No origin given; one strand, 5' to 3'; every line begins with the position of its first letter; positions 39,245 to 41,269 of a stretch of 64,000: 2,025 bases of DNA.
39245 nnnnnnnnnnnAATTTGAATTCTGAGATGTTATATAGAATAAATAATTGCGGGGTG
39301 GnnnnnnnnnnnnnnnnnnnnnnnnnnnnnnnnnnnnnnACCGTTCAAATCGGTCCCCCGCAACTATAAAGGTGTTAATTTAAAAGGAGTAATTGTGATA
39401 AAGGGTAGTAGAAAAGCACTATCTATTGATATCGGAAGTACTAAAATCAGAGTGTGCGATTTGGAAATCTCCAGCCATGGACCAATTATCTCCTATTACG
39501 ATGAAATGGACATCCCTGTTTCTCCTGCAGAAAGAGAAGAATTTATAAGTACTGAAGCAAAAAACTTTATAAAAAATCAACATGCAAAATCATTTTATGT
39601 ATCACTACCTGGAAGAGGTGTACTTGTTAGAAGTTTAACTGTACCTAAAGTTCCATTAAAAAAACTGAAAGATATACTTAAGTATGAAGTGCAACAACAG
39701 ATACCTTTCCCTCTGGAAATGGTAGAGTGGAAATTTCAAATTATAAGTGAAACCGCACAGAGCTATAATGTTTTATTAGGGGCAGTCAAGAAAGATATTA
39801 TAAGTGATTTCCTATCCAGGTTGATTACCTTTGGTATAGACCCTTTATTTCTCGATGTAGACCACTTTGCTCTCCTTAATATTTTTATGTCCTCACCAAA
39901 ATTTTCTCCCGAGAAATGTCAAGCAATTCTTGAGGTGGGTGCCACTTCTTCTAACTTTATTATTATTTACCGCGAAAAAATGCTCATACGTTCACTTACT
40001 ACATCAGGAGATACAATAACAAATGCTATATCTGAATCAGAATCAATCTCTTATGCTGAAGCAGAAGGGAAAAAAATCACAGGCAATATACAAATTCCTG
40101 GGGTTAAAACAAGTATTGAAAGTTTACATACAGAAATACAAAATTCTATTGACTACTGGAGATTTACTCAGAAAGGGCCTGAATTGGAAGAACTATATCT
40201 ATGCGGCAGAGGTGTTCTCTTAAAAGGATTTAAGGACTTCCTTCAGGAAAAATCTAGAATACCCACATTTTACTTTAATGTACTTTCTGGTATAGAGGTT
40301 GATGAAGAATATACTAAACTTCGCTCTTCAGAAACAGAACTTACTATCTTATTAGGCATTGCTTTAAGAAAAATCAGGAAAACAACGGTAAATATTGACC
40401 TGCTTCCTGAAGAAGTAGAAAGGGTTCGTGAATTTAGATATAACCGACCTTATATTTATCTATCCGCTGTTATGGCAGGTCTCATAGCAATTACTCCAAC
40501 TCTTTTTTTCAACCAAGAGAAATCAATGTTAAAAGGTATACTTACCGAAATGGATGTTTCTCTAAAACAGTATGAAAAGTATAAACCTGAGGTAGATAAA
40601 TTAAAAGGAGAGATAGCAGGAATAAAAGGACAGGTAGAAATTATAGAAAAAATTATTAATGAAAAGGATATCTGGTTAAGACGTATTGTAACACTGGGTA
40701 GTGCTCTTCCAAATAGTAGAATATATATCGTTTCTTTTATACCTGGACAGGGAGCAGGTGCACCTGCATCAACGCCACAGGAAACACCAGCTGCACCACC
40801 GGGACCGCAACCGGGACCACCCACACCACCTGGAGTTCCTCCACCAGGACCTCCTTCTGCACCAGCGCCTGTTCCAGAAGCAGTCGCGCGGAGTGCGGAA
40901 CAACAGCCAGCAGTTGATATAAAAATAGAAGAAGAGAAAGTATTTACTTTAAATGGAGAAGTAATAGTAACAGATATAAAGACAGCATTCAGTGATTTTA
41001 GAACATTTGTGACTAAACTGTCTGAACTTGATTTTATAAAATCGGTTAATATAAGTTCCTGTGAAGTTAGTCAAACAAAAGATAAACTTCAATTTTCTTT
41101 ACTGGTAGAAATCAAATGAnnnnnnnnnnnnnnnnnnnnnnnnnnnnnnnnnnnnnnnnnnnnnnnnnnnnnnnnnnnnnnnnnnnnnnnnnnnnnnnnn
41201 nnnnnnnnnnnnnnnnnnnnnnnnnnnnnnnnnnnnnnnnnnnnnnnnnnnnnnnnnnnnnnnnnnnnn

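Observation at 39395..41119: PilM and PilN encoded as one 574-aa polypeptide with a Pro-rich linker (GspL-like architecture built from T4P-type domains)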

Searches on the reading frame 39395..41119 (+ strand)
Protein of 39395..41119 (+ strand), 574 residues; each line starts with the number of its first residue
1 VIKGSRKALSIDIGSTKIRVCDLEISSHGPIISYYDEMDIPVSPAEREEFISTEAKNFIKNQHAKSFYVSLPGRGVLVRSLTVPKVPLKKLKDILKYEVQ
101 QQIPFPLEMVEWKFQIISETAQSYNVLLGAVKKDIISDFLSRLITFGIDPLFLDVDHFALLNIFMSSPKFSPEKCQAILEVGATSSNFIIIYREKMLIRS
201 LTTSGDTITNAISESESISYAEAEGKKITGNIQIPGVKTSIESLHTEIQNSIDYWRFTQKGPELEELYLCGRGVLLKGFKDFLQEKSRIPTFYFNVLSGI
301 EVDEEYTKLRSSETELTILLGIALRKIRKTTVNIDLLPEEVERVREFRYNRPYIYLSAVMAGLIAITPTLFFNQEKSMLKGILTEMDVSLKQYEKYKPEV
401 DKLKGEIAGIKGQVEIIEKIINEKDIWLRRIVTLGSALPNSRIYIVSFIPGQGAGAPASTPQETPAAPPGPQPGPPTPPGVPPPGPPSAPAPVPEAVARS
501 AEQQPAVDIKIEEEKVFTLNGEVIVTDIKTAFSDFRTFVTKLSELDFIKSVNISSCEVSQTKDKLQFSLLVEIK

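Call 3: search_protein_families(library=pfam, proteins=[window:39395-41119:+], max_evalue=0.1)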
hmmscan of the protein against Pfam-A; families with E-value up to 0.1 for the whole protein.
window:39395-41119:+ (574 aa): 3 families
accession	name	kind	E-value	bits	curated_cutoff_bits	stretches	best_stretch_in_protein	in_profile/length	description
PF11104.14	PilM_2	-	1e-25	90.9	27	1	11-326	2-339/340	Type IV pilus assembly protein PilM;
PF05134.19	T2SSL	-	1.6e-05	24.9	25.5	1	58-160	39-138/231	Type II secretion system (T2SS), protein L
PF14450.12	FtsA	-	0.0006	20.6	31.8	1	177-286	1-102/127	Cell division protein FtsA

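Call 4: search_protein_families(library=ncbifam, proteins=[window:39395-41119:+], max_evalue=0.1)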
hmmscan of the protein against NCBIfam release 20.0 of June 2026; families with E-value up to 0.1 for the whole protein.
window:39395-41119:+ (574 aa): 2 families
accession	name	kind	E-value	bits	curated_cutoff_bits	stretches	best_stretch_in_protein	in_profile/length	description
NF045709.1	Amuc_1101_fam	equivalog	3e-65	221.2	650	2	6-229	5-233/608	Amuc_1101 family PilM-like pilus complex protein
TIGR01175.1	pilM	subfamily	1.2e-31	110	133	1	8-326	5-347/348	type IV pilus assembly protein PilM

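Call 8: find_homologous_proteins(query=window:39395-41119:+, max_evalue=0.001)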
Query window:39395-41119:+ (574 aa): 167 proteins with E <= 0.001 among 8000 candidates; the best 120 are listed.
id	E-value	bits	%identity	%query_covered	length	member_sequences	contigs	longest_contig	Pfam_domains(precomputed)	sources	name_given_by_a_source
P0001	0.0e+0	1261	100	100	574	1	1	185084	PF05134.20,PF11104.15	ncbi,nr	ncbi:MAG: pilus assembly protein PilM [bacterium]|nr:pilus assembly protein PilM [bacterium]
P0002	0.0e+0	1028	79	100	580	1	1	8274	PF05134.20,PF11104.15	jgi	-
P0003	0.0e+0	1027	80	100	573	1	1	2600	PF11104.15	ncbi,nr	ncbi:MAG: pilus assembly protein PilM [Candidatus Omnitrophica bacterium]|nr:pilus assembly protein 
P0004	0.0e+0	1023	79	100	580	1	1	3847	PF05134.20,PF11104.15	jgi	jgi:type IV pilus assembly protein PilM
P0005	0.0e+0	1018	79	100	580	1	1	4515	PF05134.20,PF11104.15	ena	-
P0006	2.2e-298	1008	77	100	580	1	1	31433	PF11104.15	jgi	-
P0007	2.3e-298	1008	77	100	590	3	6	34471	PF05134.20,PF11104.15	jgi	-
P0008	1.6e-296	1002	78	100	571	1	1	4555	PF05134.20,PF11104.15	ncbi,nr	ncbi:MAG: pilus assembly protein PilM [Candidatus Omnitrophica bacterium]|nr:pilus assembly protein 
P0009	1.4e-293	992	76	100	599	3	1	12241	PF05134.20,PF11104.15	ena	-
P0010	5.5e-290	981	76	100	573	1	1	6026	PF11104.15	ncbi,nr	ncbi:MAG: pilus assembly protein PilM [Candidatus Ratteibacteria bacterium]|nr:pilus assembly protei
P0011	6.0e-289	977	72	100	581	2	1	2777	PF11104.15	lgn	-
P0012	7.4e-280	947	74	100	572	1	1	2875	PF05134.20,PF11104.15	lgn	-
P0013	3.7e-276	935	70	100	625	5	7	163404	PF11104.15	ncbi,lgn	ncbi:MAG: pilus assembly protein PilM [Candidatus Ratteibacteria bacterium]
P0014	7.7e-256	868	65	99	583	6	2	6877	PF11104.15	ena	-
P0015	5.2e-248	842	64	99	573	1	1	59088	PF11104.15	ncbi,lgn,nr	ncbi:MAG: pilus assembly protein PilM [Candidatus Omnitrophica bacterium]|nr:pilus assembly protein 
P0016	9.2e-245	831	62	99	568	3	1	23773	PF11104.15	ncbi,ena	-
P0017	1.5e-244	831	64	99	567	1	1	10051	PF11104.15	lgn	-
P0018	1.3e-242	824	63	99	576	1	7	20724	PF14450.13,PF11104.15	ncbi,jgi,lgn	jgi:type IV pilus assembly protein PilM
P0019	9.5e-242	821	62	99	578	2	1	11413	PF05134.20,PF11104.15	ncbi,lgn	-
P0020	5.4e-240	816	63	99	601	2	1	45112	PF11104.15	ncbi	-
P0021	2.2e-238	810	64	99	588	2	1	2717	PF14450.13,PF11104.15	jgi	jgi:type IV pilus assembly protein PilM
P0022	6.7e-237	805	63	99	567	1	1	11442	PF11104.15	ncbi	-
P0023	1.2e-236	804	63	99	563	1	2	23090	PF11104.15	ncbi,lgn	-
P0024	1.4e-221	755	58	99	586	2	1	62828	PF14450.13,PF11104.15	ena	-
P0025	3.9e-221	753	58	100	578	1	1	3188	PF14450.13,PF11104.15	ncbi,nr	ncbi:pilus assembly protein PilM [bacterium]|nr:pilus assembly protein PilM [bacterium]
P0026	1.2e-219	748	57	99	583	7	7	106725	PF05134.20,PF14450.13,PF11104.15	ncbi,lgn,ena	-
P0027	4.5e-215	733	57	99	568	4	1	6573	PF14450.13,PF11104.15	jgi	-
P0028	4.3e-210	717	55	100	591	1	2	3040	PF11104.15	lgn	-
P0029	7.6e-210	716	53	99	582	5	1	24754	PF14450.13,PF11104.15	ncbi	-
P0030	1.6e-204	698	56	99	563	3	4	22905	PF14450.13,PF11104.15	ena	-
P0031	8.5e-203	693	55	99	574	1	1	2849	PF14450.13,PF11104.15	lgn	-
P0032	4.4e-201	687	53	99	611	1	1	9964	PF05134.20,PF14450.13,PF11104.15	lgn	-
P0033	6.9e-201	686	55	99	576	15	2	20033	PF05134.20,PF14450.13,PF11104.15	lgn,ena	-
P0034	4.1e-200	684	52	99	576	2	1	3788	PF14450.13,PF11104.15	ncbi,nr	ncbi:MAG: pilus assembly protein PilM [Candidatus Omnitrophica bacterium]|nr:pilus assembly protein 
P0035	2.7e-199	681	53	99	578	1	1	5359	PF05134.20,PF14450.13,PF11104.15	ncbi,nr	ncbi:MAG: pilus assembly protein PilM [Candidatus Omnitrophica bacterium]|nr:pilus assembly protein 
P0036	4.8e-199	680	55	99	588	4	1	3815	PF05134.20,PF14450.13,PF11104.15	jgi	jgi:type IV pilus assembly protein PilM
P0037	5.0e-199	680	53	99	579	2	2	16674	PF14450.13,PF11104.15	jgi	-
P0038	2.7e-198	678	53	100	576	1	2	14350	PF14450.13,PF11104.15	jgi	jgi:type IV pilus assembly protein PilM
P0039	4.2e-198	677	53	99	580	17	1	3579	PF05134.20,PF14450.13,PF11104.15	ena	-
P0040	8.4e-198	676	53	99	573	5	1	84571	PF14450.13,PF11104.15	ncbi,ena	-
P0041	1.6e-197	675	53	100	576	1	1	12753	PF14450.13,PF11104.15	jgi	jgi:type IV pilus assembly protein PilM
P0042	6.3e-197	673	53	100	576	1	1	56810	PF14450.13,PF11104.15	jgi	jgi:type IV pilus assembly protein PilM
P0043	9.4e-197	673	53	99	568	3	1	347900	PF05134.20,PF14450.13,PF11104.15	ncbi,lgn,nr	ncbi:MAG: pilus assembly protein PilM [Candidatus Omnitrophica bacterium]|nr:pilus assembly protein 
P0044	1.5e-196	672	54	99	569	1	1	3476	PF14450.13,PF11104.15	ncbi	ncbi:MAG: pilus assembly protein PilM [Candidatus Ratteibacteria bacterium]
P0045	3.4e-196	671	53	99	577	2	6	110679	PF14450.13,PF11104.15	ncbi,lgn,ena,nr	ncbi:MAG TPA: pilus assembly protein PilM [bacterium]|nr:pilus assembly protein PilM [bacterium]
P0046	3.4e-195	668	56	79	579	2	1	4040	PF14450.13,PF11104.15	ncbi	-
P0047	4.3e-195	667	52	99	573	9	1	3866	PF14450.13,PF11104.15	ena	-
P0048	2.4e-192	658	53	99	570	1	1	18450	PF14450.13,PF11104.15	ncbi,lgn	ncbi:MAG: pilus assembly protein PilM [Candidatus Ratteibacteria bacterium]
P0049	7.3e-192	657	53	99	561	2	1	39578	PF14450.13,PF11104.15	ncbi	-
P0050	1.9e-191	655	52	99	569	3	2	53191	PF14450.13,PF11104.15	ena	-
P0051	2.3e-191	655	51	100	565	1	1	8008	PF14450.13,PF11104.15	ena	-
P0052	8.2e-191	653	53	78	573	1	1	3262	PF14450.13,PF11104.15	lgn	-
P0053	7.0e-190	650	52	99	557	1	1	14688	PF05134.20,PF14450.13,PF11104.15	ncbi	-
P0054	8.9e-190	650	52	99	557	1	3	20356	PF05134.20,PF14450.13,PF11104.15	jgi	-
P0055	4.9e-188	644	51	99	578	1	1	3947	PF14450.13,PF11104.15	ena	-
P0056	5.3e-188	644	51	99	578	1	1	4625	PF14450.13,PF11104.15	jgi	-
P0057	1.5e-187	642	51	99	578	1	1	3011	PF14450.13,PF11104.15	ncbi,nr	ncbi:MAG TPA: pilus assembly protein PilM [Candidatus Ratteibacteria bacterium]|nr:pilus assembly pr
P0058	4.7e-187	641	51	99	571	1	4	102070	PF14450.13,PF11104.15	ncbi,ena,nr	ncbi:MAG TPA: pilus assembly protein PilM [bacterium]|nr:pilus assembly protein PilM [bacterium]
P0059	5.1e-187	641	51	99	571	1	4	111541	PF14450.13,PF11104.15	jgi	-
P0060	6.8e-187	640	51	99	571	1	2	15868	PF14450.13,PF11104.15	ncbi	-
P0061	7.5e-187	640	51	99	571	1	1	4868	PF14450.13,PF11104.15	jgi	-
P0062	3.0e-186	638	52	99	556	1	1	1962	PF11104.15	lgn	-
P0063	1.4e-184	633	51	99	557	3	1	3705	PF14450.13,PF11104.15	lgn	-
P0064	5.5e-184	631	52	99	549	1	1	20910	PF05134.20,PF14450.13,PF11104.15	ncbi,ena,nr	ncbi:MAG: pilus assembly protein PilM [Candidatus Omnitrophica bacterium]|nr:pilus assembly protein 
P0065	7.7e-181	620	52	78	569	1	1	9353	PF14450.13,PF11104.15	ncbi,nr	ncbi:MAG: type IV pilus assembly protein PilM [Candidatus Omnitrophica bacterium]|nr:type IV pilus a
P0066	2.6e-180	619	51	79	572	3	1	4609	PF14450.13,PF11104.15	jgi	-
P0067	7.1e-178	610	50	99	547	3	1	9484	PF11104.15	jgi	-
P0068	3.4e-174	598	47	100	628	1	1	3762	PF14450.13,PF11104.15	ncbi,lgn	-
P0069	2.0e-166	573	46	99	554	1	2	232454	PF14450.13,PF11104.15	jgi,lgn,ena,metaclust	metaclust:\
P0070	6.2e-159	548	45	99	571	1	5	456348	PF14450.13,PF11104.15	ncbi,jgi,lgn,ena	ncbi:MAG: pilus assembly protein PilM [Candidatus Ratteibacteria bacterium]|jgi:type IV pilus assemb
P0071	7.2e-157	541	52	81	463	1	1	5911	PF14450.13,PF11104.15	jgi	-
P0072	6.0e-153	528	42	99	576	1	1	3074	PF14450.13,PF11104.15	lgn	-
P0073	2.2e-152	526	53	78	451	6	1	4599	PF14450.13,PF11104.15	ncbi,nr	ncbi:MAG TPA: pilus assembly protein PilM, partial [bacterium]|nr:pilus assembly protein PilM [bacte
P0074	6.5e-152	525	44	78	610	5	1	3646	PF14450.13,PF11104.15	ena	-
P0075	1.7e-151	523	51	87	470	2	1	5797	PF14450.13,PF11104.15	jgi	jgi:type IV pilus assembly protein PilM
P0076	4.9e-149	515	43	78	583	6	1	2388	PF14450.13,PF11104.15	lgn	-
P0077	1.0e-148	514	42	99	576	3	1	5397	PF14450.13,PF11104.15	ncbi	-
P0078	1.5e-146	507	43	78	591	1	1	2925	PF14450.13,PF11104.15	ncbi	-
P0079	4.5e-146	506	43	78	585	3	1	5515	PF14450.13,PF11104.15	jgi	-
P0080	3.8e-144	499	59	68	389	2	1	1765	PF14450.13,PF11104.15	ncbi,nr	ncbi:MAG: pilus assembly protein PilM, partial [bacterium]|nr:pilus assembly protein PilM [bacterium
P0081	5.6e-141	489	49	77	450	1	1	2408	PF14450.13,PF11104.15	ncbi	ncbi:MAG: pilus assembly protein PilM, partial [Candidatus Ratteibacteria bacterium]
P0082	7.6e-130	452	43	77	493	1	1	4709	PF14450.13,PF11104.15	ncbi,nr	ncbi:MAG: pilus assembly protein PilM, partial [Candidatus Omnitrophica bacterium]|nr:pilus assembly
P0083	5.6e-123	429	55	61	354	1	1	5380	PF14450.13,PF11104.15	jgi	-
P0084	1.0e-114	402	50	66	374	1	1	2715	PF11104.15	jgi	-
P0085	1.9e-83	299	34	78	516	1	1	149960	PF14450.13,PF05137.19,PF11104.15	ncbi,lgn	ncbi:MAG: pilus assembly protein PilM [Candidatus Omnitrophota bacterium]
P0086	2.8e-82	295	34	79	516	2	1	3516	PF14450.13,PF05137.19,PF11104.15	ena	-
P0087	2.5e-76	275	45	56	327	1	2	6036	PF05134.20,PF14450.13,PF11104.15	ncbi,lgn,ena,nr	ncbi:MAG: type IV pilus assembly protein PilM [Candidatus Omnitrophica bacterium]|nr:type IV pilus a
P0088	8.3e-73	264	44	56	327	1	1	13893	PF14450.13,PF11104.15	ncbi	-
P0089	1.3e-70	256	43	56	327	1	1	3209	PF14450.13,PF11104.15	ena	-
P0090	6.9e-69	251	42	56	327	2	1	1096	PF14450.13,PF11104.15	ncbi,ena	-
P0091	1.0e-68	250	41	56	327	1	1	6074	PF14450.13,PF11104.15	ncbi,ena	-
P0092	1.1e-67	247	42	56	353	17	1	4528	PF14450.13,PF11104.15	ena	-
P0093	8.7e-42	161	28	76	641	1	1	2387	PF14450.13,PF11104.15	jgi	jgi:type IV pilus assembly protein PilM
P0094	1.4e-31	128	25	61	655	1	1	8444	PF14450.13,PF11104.15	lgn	-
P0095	8.3e-31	125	27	70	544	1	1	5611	PF06723.20,PF14450.13,PF05137.19,PF11104.15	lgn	-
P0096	4.8e-29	119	27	61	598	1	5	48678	PF14450.13,PF11104.15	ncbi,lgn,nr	ncbi:MAG: type IV pilus assembly protein PilM [Planctomycetia bacterium]|nr:type IV pilus assembly p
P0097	2.5e-28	117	27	71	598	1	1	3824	PF14450.13,PF11104.15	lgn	-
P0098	6.5e-28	116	24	75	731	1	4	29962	PF06723.20,PF14450.13,PF11104.15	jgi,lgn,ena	jgi:type IV pilus assembly protein PilM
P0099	1.2e-27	115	24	76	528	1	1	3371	PF06723.20,PF14450.13,PF11104.15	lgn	-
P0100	4.8e-24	103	22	77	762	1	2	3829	PF06723.20,PF14450.13,PF11104.15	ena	-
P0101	6.0e-23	99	23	76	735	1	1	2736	PF06723.20,PF14450.13,PF11104.15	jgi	jgi:type IV pilus assembly protein PilM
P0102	4.9e-22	96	24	61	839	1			PF14450.13,PF11104.15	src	-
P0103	1.4e-21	95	25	62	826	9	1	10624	PF14450.13,PF11104.15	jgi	-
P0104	2.3e-21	94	24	62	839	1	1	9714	PF14450.13,PF11104.15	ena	-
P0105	3.8e-21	93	25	63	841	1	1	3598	PF14450.13,PF11104.15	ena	-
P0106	7.3e-21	92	23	59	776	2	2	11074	PF06723.20,PF14450.13,PF11104.15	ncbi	-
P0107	9.9e-21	92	23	64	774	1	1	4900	PF14450.13,PF11104.15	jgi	-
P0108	2.2e-20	91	24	62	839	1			PF14450.13,PF11104.15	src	-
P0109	2.6e-20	90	26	60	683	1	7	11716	PF14450.13,PF11104.15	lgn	-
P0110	2.8e-20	90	22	62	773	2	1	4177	PF14450.13,PF11104.15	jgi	-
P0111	4.1e-20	90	22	68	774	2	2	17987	PF14450.13,PF11104.15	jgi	jgi:type IV pilus assembly protein PilM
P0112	4.4e-20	90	23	64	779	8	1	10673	PF14450.13,PF11104.15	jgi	-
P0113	7.7e-20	89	22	63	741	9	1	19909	PF06723.20,PF14450.13,PF11104.15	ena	-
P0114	8.0e-20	89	25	64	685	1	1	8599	PF14450.13,PF11104.15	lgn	-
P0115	8.3e-20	89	21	77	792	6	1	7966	PF14450.13,PF11104.15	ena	-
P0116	9.2e-20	89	22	62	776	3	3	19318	PF06723.20,PF14450.13,PF11104.15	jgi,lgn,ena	-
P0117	2.4e-19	87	23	61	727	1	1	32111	PF14450.13,PF11104.15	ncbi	ncbi:MAG: type IV pilus assembly protein PilM [Planctomycetota bacterium]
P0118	6.8e-19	86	22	69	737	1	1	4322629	PF14450.13,PF11104.15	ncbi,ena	-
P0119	7.1e-19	86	23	75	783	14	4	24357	PF06723.20,PF14450.13,PF11104.15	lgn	-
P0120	7.3e-19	86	25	60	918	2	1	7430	PF14450.13,PF11104.15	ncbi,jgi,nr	ncbi:MAG TPA: type IV pilus assembly protein PilM [Gemmataceae bacterium]|nr:type IV pilus assembly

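Call 14: find_encoding_contigs(protein=P0088, flank=6000, max_places=2)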
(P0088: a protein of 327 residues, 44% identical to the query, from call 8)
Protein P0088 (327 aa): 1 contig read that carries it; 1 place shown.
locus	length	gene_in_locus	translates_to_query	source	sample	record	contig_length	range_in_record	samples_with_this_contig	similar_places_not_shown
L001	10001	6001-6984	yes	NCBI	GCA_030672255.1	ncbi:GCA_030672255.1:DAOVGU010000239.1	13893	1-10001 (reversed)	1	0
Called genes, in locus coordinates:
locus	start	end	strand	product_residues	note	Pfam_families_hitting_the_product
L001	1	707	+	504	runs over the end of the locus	PF20154:LNT_N (weak), PF00795:CN_hydrolase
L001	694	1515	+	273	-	-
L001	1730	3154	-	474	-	PF00309:Sigma54_AID, PF04963:Sigma54_CBD, PF04552:Sigma54_DBD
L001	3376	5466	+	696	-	PF03483:B3_4, PF03484:B5, PF17759:tRNA_synthFbeta, PF03147:FDX-ACB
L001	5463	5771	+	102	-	PF05164:ZapA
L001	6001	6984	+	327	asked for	PF11104:PilM_2, PF14450:FtsA (weak)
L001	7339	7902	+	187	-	-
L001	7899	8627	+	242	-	PF28028:Amuc_1100 (weak), PF04350:PilO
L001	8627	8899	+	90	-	-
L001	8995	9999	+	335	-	?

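Call 17: search_protein_families(library=pfam, proteins=[L001:7339-7902:+, P0085, P0095, L001:7899-8627:+, L001:8624-8899:+], max_evalue=10)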
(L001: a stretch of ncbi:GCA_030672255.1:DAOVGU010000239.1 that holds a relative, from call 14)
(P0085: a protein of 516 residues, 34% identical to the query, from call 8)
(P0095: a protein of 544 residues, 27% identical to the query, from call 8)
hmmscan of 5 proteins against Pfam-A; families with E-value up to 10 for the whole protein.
L001:7339-7902:+ (187 aa): 1 family
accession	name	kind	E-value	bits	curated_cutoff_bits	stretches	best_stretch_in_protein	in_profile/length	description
PF05137.18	PilN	-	0.096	13.2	22.8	1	107-183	5-76/78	Fimbrial assembly protein (PilN)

P0085 (516 aa): 5 families
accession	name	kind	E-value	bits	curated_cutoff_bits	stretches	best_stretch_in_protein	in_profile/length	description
PF11104.14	PilM_2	-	5.6e-30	104.9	27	1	10-328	1-339/340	Type IV pilus assembly protein PilM;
PF14450.12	FtsA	-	8.3e-07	29.8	31.8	1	175-296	1-112/127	Cell division protein FtsA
PF05137.18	PilN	-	1.6e-05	25.3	22.8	1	437-513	5-76/78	Fimbrial assembly protein (PilN)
PF06723.19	MreB_Mbl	-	0.24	10.6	27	1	268-294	278-304/327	MreB/Mbl protein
PF11336.14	DUF3138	-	0.36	9.9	27.3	1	415-463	148-196/525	Protein of unknown function (DUF3138)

P0095 (544 aa): 6 families
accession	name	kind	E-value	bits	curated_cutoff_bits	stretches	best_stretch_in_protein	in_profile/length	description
PF11104.14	PilM_2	-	1.4e-33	116.7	27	1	7-343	1-338/340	Type IV pilus assembly protein PilM;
PF06723.19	MreB_Mbl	-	2.2e-14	53.5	27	1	175-313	147-305/327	MreB/Mbl protein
PF14450.12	FtsA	-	6.9e-13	49.5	31.8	1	177-314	2-112/127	Cell division protein FtsA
PF05137.18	PilN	-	1.3e-07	32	22.8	1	450-528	4-78/78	Fimbrial assembly protein (PilN)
PF01869.26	BcrAD_BadFG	-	0.014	15.4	31.5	1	6-69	1-63/271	BadF/BadG/BcrA/BcrD ATPase family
PF00022.25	Actin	-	0.026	13.6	27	1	260-321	305-362/410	Actin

L001:7899-8627:+ (242 aa): 3 families
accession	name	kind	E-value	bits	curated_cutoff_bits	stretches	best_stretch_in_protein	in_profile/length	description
PF04350.18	PilO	-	4.3e-07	30.6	22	1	128-232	37-134/145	Pilus assembly protein, PilO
PF04977.20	DivIC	-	0.078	13.2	28.9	1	10-52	2-44/80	Septum formation initiator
PF15990.10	UPF0767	-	0.15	12.7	27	1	1-64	6-69/83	UPF0767 family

L001:8624-8899:+ (91 aa): 4 families
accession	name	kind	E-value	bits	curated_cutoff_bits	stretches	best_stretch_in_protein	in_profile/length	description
PF02653.21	BPD_transp_2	-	0.023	14.3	26.8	1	9-59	60-108/269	Branched-chain amino acid transport system / permease component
PF13567.11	DUF4131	-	0.035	14.2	31.6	1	11-56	6-51/165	Domain of unknown function (DUF4131)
PF10060.15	DUF2298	-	0.073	12.4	27.8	1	10-79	411-481/488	Uncharacterized membrane protein (DUF2298)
PF01529.25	DHHC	-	0.14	12.7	28.7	1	23-69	38-84/133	DHHC palmitoyltransferase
